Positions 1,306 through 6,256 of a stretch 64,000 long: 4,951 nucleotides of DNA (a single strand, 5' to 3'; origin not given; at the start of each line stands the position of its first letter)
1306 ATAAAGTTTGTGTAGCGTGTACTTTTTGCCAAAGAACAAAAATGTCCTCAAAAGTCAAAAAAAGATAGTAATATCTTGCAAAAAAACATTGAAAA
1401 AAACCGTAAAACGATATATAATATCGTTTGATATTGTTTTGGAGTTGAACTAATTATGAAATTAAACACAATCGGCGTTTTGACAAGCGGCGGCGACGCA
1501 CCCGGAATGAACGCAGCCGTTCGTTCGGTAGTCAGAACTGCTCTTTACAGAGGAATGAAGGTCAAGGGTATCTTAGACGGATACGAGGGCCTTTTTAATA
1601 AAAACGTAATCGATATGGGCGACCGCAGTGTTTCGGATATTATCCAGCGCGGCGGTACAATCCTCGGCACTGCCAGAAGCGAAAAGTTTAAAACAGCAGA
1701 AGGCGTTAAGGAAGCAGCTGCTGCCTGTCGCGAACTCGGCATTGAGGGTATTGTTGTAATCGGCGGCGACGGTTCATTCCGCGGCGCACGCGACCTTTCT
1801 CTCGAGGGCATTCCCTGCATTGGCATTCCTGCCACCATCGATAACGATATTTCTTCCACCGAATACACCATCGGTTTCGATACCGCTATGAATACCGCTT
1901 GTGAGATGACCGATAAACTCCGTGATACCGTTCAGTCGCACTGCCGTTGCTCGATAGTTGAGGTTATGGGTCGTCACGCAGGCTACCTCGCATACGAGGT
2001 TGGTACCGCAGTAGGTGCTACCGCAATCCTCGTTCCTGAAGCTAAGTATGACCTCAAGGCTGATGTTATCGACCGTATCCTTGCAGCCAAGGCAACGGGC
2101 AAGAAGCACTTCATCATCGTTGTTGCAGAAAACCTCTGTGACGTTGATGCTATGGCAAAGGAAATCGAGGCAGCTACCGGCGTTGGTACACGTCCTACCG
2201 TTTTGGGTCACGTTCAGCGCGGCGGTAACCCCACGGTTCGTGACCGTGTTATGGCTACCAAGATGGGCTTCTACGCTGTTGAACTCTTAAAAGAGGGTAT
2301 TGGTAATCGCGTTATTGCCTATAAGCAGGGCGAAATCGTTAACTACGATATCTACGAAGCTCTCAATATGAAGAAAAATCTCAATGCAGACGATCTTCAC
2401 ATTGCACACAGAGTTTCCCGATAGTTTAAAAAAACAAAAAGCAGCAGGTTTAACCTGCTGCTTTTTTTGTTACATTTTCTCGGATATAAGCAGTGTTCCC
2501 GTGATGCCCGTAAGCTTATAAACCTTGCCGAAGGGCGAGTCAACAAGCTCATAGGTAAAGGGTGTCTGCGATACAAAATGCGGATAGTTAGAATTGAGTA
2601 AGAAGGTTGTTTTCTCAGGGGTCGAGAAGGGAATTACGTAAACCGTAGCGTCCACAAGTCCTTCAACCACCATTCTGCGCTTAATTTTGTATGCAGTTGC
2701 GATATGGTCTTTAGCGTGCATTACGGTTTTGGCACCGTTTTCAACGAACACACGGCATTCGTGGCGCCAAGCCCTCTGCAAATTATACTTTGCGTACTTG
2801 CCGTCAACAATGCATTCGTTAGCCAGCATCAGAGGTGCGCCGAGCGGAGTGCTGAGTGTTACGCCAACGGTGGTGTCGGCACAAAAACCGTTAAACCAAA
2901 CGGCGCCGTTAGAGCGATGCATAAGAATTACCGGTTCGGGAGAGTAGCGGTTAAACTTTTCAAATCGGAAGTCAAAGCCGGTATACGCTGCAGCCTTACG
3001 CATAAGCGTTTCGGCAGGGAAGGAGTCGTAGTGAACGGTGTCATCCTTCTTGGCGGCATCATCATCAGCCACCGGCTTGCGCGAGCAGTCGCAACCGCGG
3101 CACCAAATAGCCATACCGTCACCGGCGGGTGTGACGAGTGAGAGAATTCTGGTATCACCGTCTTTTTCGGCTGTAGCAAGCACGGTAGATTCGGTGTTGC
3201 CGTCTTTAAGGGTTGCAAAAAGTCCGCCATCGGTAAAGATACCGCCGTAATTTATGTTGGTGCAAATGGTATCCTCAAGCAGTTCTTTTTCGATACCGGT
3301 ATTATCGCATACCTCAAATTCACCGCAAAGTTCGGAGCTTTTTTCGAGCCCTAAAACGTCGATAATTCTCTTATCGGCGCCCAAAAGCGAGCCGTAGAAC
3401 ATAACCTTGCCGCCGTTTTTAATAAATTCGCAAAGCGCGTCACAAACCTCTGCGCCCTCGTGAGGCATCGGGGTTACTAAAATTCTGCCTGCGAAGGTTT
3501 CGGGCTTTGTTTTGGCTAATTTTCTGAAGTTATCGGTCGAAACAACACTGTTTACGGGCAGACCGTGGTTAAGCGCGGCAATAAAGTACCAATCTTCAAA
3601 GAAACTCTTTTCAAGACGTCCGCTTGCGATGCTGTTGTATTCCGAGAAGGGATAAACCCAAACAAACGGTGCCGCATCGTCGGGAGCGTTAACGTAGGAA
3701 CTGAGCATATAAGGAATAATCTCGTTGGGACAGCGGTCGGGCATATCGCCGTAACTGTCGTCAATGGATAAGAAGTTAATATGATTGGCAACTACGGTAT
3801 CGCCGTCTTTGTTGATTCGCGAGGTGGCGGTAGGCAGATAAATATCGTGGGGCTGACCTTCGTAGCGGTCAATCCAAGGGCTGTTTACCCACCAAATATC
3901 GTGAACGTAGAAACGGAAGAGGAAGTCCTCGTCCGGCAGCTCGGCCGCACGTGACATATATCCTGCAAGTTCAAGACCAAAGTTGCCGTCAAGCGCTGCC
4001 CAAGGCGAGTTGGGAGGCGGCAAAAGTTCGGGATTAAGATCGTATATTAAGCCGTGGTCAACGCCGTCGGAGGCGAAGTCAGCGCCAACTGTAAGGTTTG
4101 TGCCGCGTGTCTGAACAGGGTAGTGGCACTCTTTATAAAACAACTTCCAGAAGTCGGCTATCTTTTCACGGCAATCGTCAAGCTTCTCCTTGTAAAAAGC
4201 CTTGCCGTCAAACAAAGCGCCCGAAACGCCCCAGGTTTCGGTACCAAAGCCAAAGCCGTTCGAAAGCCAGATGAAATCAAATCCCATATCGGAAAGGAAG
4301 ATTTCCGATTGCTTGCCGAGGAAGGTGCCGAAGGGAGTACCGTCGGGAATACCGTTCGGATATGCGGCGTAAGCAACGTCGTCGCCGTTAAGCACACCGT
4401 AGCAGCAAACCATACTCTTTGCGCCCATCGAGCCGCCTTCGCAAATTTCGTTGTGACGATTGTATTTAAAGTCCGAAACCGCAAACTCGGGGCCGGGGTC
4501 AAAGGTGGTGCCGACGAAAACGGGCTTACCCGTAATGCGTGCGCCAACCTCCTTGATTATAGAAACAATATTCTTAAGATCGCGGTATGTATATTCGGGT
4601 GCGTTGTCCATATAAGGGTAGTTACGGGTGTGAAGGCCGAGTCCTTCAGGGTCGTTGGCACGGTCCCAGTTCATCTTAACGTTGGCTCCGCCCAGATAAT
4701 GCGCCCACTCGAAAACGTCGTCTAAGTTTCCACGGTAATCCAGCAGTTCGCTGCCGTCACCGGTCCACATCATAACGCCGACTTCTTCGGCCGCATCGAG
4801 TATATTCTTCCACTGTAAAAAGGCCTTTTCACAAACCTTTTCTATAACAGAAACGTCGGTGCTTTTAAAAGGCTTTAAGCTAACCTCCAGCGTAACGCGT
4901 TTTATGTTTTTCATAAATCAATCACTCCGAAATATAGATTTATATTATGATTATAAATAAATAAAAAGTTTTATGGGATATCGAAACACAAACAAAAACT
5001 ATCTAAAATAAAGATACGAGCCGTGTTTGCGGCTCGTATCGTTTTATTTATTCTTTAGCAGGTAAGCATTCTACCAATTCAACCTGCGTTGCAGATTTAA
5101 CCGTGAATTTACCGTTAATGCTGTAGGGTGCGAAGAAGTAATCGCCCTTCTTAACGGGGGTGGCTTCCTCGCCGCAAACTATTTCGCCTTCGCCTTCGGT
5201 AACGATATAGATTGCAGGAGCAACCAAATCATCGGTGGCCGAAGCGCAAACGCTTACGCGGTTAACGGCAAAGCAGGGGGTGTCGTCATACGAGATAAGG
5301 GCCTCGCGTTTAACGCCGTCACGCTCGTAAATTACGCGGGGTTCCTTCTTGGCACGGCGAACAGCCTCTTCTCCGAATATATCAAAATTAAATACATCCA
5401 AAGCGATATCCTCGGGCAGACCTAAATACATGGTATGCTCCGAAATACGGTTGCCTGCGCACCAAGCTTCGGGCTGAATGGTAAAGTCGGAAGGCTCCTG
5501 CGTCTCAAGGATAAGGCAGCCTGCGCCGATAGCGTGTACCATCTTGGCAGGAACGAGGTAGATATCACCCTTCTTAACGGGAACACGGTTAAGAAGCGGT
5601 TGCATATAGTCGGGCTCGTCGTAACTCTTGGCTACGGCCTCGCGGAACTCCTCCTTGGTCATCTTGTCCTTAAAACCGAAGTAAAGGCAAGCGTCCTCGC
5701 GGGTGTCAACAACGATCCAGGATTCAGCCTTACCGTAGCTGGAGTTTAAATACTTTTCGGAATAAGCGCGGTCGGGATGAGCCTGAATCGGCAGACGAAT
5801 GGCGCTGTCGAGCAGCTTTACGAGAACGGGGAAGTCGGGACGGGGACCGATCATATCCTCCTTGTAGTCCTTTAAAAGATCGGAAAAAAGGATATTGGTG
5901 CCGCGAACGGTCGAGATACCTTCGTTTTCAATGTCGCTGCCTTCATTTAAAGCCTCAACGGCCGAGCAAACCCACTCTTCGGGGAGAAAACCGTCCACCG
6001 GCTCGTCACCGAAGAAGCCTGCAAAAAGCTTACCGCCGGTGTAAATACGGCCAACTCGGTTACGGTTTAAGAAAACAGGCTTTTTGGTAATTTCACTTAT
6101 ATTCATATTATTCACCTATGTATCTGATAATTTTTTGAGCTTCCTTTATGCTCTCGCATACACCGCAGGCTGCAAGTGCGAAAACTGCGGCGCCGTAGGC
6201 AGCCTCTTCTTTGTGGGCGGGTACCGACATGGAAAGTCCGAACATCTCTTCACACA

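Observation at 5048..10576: Operon coupling an unassigned glycyl radical enzyme to a sugar kinase and a PMI-type isomerase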

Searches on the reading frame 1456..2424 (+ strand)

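Call 6: search_protein_families(library=pfam, proteins=[window:1456-2424:+])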
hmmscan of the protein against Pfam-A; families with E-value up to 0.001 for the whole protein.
window:1456-2424:+ (322 aa): 2 families
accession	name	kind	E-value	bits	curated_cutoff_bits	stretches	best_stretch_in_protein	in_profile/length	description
PF00365.25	PFK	-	2.8e-106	355.3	30.9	1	6-278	2-277/277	Phosphofructokinase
PF01513.26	NAD_kinase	-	0.00015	22.5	25.5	1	84-126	61-104/130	ATP-NAD kinase N-terminal domain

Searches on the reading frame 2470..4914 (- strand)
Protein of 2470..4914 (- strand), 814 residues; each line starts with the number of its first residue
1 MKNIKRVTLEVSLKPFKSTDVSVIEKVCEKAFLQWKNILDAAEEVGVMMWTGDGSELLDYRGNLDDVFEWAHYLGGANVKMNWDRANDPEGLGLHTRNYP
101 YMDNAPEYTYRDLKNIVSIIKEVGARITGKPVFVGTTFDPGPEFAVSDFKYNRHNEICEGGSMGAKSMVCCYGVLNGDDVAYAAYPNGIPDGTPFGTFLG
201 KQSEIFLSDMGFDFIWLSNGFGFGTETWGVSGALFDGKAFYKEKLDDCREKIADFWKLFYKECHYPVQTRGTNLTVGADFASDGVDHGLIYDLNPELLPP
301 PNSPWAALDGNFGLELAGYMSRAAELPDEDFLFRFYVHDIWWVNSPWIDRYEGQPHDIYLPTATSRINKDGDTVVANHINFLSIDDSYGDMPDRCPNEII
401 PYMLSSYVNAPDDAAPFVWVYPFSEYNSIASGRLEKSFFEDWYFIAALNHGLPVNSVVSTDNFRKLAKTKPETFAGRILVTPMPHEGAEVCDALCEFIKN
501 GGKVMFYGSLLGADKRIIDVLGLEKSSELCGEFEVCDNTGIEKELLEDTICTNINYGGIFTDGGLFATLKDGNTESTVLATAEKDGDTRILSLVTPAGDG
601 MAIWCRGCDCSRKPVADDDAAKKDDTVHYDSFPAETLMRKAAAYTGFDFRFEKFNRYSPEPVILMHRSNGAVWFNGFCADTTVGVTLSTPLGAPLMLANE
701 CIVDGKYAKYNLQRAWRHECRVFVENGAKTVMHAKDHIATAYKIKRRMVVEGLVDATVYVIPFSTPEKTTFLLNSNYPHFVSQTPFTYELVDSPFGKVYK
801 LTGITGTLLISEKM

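Call 6: search_protein_families(library=pfam, proteins=[window:2470-4914:-])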
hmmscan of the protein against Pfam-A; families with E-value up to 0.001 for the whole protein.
window:2470-4914:- (814 aa): 0 families

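Call 7: search_protein_families(library=ncbifam, proteins=[window:2470-4914:-], max_evalue=0.01)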
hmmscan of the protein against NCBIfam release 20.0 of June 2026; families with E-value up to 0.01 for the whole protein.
window:2470-4914:- (814 aa): 0 families

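Call 43: search_protein_families(library=pfam, proteins=[window:2470-4914:-], max_evalue=0.01)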
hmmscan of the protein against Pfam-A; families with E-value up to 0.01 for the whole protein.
window:2470-4914:- (814 aa): 0 families

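Call 71: search_solved_structures(query=window:2470-4914:-, max_evalue=1)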
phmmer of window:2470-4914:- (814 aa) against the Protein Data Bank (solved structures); distinct sequences matched with E-value up to 1: 1.
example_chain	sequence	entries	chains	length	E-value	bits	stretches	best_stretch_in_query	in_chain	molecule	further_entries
6nfw_A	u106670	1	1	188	0.55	11.4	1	187-296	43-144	VPg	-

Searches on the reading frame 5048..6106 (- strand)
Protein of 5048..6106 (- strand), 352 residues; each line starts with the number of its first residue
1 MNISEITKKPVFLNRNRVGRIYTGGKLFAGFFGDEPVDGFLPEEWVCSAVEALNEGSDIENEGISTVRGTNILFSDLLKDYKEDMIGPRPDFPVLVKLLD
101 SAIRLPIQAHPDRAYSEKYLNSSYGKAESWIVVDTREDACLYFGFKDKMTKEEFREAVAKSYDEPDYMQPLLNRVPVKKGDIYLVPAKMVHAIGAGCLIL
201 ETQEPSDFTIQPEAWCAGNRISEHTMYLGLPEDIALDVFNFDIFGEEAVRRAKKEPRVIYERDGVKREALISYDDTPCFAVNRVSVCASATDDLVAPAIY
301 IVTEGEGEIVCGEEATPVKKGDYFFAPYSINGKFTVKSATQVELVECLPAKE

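Call 6: search_protein_families(library=pfam, proteins=[window:5048-6106:-])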
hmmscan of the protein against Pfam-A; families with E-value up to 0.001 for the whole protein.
window:5048-6106:- (352 aa): 2 families
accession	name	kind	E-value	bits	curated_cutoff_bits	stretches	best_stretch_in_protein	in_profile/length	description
PF07883.17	Cupin_2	-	2.4e-07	30.8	27.2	0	298-328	20-50/70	Cupin domain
PF21621.3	MPI_cupin_dom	-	1.5e-05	25.4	27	1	279-341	11-73/79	Mannose-6-phosphate isomerase, cupin domain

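Call 7: search_protein_families(library=ncbifam, proteins=[window:5048-6106:-], max_evalue=0.01)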
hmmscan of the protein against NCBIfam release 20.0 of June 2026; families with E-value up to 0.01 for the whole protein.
window:5048-6106:- (352 aa): 1 family
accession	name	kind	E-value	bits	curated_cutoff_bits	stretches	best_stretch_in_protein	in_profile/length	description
TIGR00218.1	manA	equivalog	2.8e-23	82.7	116.2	2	124-339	153-352/359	mannose-6-phosphate isomerase, class I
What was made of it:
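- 5048..6106 (-): PMI-fold zinc cupin isomerase (352 aa) lacking the phosphate-binding Arg. TIGR00218 scores 82.7, below the 116.2 cut-off (call 7).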

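Call 21: search_solved_structures(query=window:5048-6106:-, max_evalue=0.01, show_alignments=2)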
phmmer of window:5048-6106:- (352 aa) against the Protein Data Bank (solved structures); distinct sequences matched with E-value up to 0.01: 3.
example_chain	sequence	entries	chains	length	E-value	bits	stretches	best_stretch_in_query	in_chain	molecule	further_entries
1qwr_A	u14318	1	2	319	5.2e-21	78.1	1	6-210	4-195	Mannose-6-phosphate isomerase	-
1zx5_A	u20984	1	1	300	2.2e-07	33.3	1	66-206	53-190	mannosephosphate isomerase, putative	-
1jjr_A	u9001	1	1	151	0.0022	20.1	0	111-181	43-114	THYROID AUTOANTIGEN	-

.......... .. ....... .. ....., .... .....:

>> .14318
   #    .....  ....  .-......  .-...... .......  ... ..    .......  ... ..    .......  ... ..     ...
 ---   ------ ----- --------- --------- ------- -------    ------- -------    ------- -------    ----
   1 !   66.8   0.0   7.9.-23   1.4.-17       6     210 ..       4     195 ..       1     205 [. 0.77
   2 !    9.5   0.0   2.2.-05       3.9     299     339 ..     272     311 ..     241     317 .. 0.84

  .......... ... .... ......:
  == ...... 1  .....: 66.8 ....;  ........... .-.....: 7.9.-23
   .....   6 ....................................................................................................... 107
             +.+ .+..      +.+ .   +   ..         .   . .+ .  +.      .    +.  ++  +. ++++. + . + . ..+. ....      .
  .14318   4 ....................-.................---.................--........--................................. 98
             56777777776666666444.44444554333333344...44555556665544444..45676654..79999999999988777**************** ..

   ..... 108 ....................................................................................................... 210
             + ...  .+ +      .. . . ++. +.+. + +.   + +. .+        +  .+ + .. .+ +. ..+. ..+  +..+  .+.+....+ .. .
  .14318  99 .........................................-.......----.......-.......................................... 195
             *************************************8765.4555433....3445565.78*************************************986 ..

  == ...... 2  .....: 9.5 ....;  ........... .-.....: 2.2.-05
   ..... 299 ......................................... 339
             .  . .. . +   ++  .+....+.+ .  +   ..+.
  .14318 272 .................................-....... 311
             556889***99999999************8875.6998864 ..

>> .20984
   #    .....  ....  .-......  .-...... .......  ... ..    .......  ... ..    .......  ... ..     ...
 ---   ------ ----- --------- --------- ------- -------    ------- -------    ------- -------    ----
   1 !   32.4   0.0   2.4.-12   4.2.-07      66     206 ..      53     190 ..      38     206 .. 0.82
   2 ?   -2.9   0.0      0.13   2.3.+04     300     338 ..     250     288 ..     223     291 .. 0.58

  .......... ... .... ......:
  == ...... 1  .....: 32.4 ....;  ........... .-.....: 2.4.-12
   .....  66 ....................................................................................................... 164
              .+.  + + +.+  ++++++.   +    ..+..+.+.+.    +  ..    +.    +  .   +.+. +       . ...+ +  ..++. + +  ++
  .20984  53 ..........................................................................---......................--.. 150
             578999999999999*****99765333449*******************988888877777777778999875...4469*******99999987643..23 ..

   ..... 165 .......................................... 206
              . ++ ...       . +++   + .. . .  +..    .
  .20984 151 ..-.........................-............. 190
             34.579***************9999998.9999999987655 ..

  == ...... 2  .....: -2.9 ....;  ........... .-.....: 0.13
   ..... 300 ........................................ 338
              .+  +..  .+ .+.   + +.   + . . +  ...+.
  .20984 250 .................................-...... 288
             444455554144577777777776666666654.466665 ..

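Call 48: find_homologous_proteins(query=window:5048-6106:-, max_evalue=0.001)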
Query window:5048-6106:- (352 aa): 2823 proteins with E <= 0.001 among 5472 candidates; the best 120 are listed.
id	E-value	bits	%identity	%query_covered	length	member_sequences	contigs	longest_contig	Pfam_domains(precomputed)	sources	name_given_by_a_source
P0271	6.8e-237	803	99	100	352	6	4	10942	PF07883.18,PF21621.4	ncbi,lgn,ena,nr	ncbi:MAG: class I mannose-6-phosphate isomerase [Clostridia bacterium]|nr:class I mannose-6-phosphat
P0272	3.1e-217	738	90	100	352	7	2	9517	PF07883.18,PF21621.4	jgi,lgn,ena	-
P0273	2.8e-213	725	88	100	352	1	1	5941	PF07883.18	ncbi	-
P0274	2.5e-208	709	87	100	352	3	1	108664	PF07883.18,PF21621.4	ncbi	-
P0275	2.0e-204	696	85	100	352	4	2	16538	PF07883.18,PF21621.4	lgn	-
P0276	2.1e-203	693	84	100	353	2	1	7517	PF07883.18,PF21621.4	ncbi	-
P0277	3.8e-203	692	84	100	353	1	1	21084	PF07883.18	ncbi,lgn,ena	-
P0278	4.3e-187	639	76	100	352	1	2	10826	PF07883.18,PF02311.26,PF21621.4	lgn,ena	-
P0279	9.2e-186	635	76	99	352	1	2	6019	PF07883.18,PF02311.26,PF21621.4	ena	-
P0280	1.0e-185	635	76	100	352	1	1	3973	PF07883.18,PF21621.4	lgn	-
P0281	2.4e-180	617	75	100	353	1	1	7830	PF07883.18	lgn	-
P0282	9.8e-180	615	74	100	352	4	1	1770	PF07883.18,PF21621.4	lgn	-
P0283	1.2e-177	608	72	100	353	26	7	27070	PF07883.18,PF21621.4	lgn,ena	-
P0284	1.1e-174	598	72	100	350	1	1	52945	PF21621.4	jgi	-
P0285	4.9e-174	596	72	99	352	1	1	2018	PF07883.18,PF21621.4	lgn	-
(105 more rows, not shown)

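Call 55: predict_structure(alignment_id=A2)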
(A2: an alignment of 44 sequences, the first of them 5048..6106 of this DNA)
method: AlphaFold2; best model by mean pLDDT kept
length: 352 residues; sequences in the alignment: 44
mean_pLDDT: 94.9   pTM: 0.92
mean pLDDT of the five models: 94.9, 94.7, 94.3, 93.6, 92.9
residues with pLDDT >= 90: 319; 70-90: 32; 50-70: 1; < 50: 0
segments of 3 or more residues with pLDDT < 50: none
pLDDT, mean of each block of 10 residues (from residue 1): 87 94 93 94 94 83 94 95 95 94 94 95 92 97 97 97 94 97 97 95 91 92 93 97 96 97 98 96 98 97 98 96 98 97 97 84
secondary structure, 60 per line:
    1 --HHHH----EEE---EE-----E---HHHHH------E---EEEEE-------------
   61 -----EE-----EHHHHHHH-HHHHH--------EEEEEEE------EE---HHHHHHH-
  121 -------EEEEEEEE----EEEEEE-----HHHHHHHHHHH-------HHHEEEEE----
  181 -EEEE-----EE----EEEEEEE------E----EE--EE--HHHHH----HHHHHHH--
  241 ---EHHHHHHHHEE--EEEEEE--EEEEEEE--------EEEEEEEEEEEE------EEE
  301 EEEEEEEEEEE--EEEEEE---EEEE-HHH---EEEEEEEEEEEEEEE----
elements in order: H3-6 E11-13 H28-32 E43-47 H74-80 H82-86 E95-101 H113-119 E128-135 E140-145 H151-161 E172-176 E182-185 E197-203 H223-227 H232-238 H245-252 E257-262 E265-271 E280-291 E298-311 E314-319 E323-326 E334-348

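Call 58: fold_search(model_id=the predicted structure, library=pdb)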
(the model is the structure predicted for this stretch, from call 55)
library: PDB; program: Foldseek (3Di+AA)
matches with E <= 10: 1248; with E <= 0.001: 274
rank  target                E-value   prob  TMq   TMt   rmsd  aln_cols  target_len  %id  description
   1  1qwr_B                1.2e-23  1.00  0.73  0.81   3.8       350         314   24  Crystal Structure Analysis of the Mannose 6-Phosphate Isomerase from Bacillus subtilis (released 2004-03-02)
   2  1qwr_A                1.6e-23  1.00  0.73  0.81   3.6       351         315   24  Crystal Structure Analysis of the Mannose 6-Phosphate Isomerase from Bacillus subtilis (released 2004-03-02)
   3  1zx5                  1.7e-18  1.00  0.70  0.81   4.0       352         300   19  The structure of a putative mannosephosphate isomerase from Archaeoglobus fulgidus (released 2005-07-19)
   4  5zv0                  2.4e-17  1.00  0.70  0.64   4.9       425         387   15  Crystal structure of E264A mutant of phosphomannose isomerase from Salmonella typhimurium (released 2019-05-01)
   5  5zvu                  3.0e-17  1.00  0.70  0.66   4.8       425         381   16  Crystal structure of K132A mutant of phosphomannose isomerase from Salmonella typhimurium (released 2019-05-01)
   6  5zuy                  4.1e-17  1.00  0.69  0.63   4.7       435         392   16  Crystal structure of E134H mutant of phosphomannose isomerase from Salmonella typhimurium (released 2019-05-01)
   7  3h1w                  4.1e-17  1.00  0.67  0.62   5.4       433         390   15  Crystal structure of mannose 6-phosphate isomerase bound with zinc and yttrium (released 2009-05-19)
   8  5zt4                  4.4e-17  1.00  0.68  0.62   5.3       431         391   15  Crystal structure of H99A mutant of phosphomannose isomerase from Salmonella typhimurium (released 2019-05-01)
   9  5zuw                  5.8e-17  1.00  0.68  0.62   5.1       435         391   16  Crystal structure of H99Q mutant of phosphomannose isomerase from Salmonella typhimurium (released 2019-05-01)
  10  5zvr                  5.8e-17  1.00  0.68  0.62   5.0       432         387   16  Crystal structure of R274A mutant of phosphomannose isomerase from Salmonella typhimurium (released 2019-05-01)
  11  2wfp                  6.4e-17  1.00  0.69  0.63   4.7       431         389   16  Crystal structure of mannose 6-phosphate isomerase (apo form) from Salmonella typhimurium (released 2009-07-14)
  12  5zvx                  6.4e-17  1.00  0.67  0.61   5.2       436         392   16  Crystal structure of K86A mutant of phosphomannose isomerase from Salmonella typhimurium (released 2019-05-01)
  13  5zt6                  9.5e-17  1.00  0.69  0.63   4.8       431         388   16  Crystal structure of H255A mutant of phosphomannose isomerase from Salmonella typhimurium (released 2019-05-01)
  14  3h1m                  1.5e-16  1.00  0.69  0.63   4.8       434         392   16  Crystal structure of mannose 6-phosphate isomerase (holo; zinc bound) (released 2009-05-19)
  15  5zt5                  2.2e-16  1.00  0.69  0.63   4.9       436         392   15  Crystal structure of E134A mutant of phosphomannose isomerase from Salmonella typhimurium (released 2019-05-01)
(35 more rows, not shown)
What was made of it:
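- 5048..6106 (-): The Foldseek top hit is B. subtilis PMI 1qwr, TM 0.73/0.81, 24% identity (calls 55, 58).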
